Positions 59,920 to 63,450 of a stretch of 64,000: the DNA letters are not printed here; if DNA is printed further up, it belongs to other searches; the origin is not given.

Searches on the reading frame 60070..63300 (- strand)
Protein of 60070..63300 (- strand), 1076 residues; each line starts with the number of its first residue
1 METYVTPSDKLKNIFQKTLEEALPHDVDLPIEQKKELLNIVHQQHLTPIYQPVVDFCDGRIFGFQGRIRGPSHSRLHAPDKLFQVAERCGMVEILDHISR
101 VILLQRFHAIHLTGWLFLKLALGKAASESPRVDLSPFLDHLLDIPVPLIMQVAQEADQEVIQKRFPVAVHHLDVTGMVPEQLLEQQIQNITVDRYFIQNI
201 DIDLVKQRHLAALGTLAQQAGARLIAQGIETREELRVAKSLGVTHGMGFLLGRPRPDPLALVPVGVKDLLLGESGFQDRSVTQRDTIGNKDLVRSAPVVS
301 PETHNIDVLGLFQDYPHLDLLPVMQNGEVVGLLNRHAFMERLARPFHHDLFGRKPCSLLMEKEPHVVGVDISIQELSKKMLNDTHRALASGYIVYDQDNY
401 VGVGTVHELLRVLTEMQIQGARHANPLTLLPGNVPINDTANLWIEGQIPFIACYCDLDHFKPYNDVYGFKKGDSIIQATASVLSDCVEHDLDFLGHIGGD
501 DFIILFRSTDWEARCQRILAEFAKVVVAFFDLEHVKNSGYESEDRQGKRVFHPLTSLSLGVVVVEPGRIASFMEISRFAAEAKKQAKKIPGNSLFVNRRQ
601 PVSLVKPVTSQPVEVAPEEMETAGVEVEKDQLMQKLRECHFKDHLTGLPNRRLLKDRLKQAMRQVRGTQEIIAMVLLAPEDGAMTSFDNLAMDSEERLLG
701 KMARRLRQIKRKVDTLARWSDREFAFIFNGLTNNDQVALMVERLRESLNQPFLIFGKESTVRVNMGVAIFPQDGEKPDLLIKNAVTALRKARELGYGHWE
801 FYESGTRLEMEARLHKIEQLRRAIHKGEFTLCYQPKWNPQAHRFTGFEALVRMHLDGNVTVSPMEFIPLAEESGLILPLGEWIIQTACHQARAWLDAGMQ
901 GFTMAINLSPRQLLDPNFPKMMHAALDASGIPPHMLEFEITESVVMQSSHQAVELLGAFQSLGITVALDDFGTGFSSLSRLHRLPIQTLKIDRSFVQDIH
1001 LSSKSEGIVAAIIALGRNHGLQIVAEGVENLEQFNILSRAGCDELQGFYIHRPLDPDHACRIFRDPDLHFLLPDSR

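Call 97: search_protein_families(library=pfam, max_evalue=0.00001, proteins=[window:60070-63300:-])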
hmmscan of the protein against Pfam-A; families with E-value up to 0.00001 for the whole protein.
window:60070-63300:- (1076 aa): 3 families
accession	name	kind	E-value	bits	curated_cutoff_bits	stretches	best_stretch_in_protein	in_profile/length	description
PF00563.25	EAL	-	8.1e-93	310.6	31.3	2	818-1053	2-236/236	EAL domain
PF00990.26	GGDEF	-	2e-40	138.6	23.8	2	642-795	3-158/161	Diguanylate cyclase, GGDEF domain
PF00571.33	CBS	-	1.2e-09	38.8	24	0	359-414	4-56/57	CBS domain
